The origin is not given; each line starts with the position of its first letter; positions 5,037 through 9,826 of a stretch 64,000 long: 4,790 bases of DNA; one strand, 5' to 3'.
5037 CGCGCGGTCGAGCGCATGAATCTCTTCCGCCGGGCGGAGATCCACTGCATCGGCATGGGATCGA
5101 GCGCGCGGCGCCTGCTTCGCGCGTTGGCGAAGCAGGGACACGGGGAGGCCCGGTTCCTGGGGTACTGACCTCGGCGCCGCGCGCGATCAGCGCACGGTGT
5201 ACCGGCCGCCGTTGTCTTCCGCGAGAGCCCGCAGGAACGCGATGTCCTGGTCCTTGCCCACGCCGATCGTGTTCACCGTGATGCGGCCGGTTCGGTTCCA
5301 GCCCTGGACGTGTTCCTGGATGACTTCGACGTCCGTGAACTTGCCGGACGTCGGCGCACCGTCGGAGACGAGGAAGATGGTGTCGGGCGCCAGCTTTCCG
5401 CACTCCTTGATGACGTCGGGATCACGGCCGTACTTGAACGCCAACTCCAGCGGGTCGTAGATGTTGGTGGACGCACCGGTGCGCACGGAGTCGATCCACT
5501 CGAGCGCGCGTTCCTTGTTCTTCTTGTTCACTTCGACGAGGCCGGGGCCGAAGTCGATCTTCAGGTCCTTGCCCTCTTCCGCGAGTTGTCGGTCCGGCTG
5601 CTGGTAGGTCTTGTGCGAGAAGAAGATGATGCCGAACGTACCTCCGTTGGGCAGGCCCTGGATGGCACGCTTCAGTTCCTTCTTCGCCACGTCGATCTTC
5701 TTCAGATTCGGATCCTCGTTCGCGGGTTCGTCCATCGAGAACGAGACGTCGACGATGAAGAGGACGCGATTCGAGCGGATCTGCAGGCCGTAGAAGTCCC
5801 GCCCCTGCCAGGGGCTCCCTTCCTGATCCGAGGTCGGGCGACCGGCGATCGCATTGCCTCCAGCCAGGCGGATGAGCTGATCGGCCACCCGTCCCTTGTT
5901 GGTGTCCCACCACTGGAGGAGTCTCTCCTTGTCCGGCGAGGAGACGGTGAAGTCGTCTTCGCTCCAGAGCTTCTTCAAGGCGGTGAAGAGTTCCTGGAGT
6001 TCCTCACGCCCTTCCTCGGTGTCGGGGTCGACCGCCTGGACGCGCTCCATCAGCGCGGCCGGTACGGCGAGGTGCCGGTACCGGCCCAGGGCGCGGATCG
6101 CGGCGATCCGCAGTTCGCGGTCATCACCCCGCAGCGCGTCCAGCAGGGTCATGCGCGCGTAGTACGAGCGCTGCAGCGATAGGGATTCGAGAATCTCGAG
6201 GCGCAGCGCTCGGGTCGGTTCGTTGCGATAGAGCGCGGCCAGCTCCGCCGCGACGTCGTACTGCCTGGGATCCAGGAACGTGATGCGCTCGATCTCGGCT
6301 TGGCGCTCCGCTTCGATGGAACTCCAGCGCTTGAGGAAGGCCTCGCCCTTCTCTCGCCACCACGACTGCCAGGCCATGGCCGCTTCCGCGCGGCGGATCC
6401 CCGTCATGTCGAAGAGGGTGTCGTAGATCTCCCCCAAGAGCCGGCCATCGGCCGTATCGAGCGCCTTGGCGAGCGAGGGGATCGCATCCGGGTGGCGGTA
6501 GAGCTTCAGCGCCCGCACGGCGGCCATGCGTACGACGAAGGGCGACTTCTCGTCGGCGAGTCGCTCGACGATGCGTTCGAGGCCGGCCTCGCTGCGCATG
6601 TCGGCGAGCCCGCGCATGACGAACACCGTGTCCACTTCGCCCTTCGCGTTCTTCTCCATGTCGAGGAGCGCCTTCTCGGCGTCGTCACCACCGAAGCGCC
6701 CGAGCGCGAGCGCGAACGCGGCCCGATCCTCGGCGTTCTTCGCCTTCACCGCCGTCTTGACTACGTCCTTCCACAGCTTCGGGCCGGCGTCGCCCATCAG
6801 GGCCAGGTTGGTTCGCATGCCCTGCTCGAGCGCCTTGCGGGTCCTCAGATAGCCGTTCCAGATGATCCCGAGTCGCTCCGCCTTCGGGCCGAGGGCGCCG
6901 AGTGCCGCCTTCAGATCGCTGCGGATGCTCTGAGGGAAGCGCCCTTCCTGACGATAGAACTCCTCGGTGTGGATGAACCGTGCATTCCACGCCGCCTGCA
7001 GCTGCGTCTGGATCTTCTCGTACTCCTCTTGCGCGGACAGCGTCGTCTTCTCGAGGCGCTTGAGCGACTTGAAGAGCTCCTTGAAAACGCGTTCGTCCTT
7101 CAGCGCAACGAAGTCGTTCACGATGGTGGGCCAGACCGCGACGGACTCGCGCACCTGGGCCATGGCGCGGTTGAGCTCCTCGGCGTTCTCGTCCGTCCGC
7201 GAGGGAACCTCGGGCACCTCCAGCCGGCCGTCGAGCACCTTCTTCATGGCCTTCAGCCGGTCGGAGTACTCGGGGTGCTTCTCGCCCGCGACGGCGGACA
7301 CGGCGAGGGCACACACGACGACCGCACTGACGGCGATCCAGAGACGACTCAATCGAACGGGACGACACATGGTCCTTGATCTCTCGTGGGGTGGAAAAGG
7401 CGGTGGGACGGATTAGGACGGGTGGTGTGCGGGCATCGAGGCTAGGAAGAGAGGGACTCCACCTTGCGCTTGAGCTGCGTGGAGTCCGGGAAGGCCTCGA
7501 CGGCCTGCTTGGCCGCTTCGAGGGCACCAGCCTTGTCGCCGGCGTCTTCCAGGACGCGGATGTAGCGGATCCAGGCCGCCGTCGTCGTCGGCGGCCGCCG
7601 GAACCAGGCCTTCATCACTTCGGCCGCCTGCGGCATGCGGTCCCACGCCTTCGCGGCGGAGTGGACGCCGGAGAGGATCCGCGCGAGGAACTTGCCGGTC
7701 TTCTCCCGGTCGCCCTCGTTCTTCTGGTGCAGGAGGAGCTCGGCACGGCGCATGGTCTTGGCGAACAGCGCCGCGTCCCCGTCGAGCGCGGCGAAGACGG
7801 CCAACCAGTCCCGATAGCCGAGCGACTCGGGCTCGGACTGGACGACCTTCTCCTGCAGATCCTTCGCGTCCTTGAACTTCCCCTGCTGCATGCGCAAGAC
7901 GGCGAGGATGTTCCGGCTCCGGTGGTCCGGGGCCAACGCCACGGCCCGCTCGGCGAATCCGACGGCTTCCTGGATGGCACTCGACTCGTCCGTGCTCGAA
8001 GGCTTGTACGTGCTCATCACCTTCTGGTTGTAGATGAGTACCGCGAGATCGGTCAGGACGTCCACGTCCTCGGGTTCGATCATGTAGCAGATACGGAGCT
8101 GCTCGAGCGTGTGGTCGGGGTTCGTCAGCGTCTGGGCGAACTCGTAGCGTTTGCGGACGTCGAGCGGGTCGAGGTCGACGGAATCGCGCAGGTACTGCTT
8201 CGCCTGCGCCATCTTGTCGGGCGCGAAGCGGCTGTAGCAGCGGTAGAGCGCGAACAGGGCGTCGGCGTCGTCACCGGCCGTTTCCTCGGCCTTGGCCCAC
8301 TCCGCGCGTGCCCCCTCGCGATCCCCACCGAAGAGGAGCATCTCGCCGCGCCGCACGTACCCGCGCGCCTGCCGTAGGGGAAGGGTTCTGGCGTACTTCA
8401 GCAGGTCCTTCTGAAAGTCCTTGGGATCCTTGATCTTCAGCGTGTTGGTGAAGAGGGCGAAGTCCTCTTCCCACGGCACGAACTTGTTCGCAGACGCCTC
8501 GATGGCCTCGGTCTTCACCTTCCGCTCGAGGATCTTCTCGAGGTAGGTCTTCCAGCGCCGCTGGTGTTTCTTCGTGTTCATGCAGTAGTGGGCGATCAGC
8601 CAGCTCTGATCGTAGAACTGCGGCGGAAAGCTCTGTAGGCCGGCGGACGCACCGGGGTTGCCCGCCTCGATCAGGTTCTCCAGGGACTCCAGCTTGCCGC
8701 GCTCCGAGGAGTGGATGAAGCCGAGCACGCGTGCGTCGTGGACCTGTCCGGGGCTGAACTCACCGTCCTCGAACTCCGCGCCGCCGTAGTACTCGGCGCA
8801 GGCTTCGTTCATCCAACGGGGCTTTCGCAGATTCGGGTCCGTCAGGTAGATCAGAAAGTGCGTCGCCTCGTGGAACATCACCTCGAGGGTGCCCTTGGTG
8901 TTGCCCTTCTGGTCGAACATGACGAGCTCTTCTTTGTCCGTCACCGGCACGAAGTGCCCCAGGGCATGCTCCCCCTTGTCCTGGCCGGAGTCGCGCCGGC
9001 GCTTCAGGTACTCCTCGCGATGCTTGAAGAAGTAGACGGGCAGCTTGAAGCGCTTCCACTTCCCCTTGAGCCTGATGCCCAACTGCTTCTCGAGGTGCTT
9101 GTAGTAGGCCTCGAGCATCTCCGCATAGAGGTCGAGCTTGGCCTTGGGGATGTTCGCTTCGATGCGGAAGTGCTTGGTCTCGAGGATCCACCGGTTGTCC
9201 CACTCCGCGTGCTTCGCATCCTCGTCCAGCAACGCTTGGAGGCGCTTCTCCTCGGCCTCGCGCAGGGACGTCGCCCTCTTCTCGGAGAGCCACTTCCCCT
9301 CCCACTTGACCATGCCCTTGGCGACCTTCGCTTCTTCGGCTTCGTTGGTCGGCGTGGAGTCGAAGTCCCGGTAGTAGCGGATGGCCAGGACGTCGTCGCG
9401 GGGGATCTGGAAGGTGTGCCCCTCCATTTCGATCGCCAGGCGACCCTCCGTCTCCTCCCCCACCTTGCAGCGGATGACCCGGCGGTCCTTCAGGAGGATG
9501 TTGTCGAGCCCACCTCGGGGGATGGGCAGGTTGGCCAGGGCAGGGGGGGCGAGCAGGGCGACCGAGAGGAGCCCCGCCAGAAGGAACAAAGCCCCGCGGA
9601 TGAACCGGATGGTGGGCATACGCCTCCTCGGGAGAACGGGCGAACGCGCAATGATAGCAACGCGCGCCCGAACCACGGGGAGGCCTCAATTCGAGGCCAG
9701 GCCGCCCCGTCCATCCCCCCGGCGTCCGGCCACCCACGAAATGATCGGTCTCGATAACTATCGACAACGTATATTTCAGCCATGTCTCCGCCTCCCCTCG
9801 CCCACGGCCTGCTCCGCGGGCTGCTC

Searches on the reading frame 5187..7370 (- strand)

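Call 54: search_protein_families(library=pfam, proteins=[window:5187-7370:-], max_evalue=0.001)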
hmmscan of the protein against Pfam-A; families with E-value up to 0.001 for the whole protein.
window:5187-7370:- (727 aa): 4 families
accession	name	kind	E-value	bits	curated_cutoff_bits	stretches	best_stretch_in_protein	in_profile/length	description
PF13646.12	HEAT_2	-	2.2e-16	60.3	27.7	2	252-309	21-76/88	HEAT repeats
PF13768.12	VWA_3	-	2.5e-08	34.5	27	1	535-725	2-154/155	von Willebrand factor type A domain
PF03130.22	HEAT_PBS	-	1e-07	32.2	20.9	0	280-305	1-26/27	PBS lyase HEAT-like repeat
PF13519.12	VWA_2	-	4.5e-07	30.9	27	1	536-671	1-106/107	von Willebrand factor type A domain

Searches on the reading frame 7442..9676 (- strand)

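Call 54: search_protein_families(library=pfam, proteins=[window:7442-9676:-], max_evalue=0.001)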
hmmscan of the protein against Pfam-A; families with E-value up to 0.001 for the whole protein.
window:7442-9676:- (744 aa): 5 families
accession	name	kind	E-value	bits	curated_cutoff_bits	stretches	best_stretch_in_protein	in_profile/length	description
PF13428.12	TPR_14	-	2.2e-07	31.3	23.5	1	700-735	2-37/44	Tetratricopeptide repeat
PF07719.23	TPR_2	-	2.2e-07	30.9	27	0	591-617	7-33/34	Tetratricopeptide repeat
PF14559.12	TPR_19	-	3.5e-05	24.5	25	0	567-617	6-57/68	Tetratricopeptide repeat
PF12895.13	ANAPC3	-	4.3e-05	24.2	27.2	0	567-622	4-59/82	Anaphase-promoting complex, cyclosome, subunit 3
PF13181.12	TPR_8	-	0.00015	22.1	25.7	0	586-617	2-33/34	Tetratricopeptide repeat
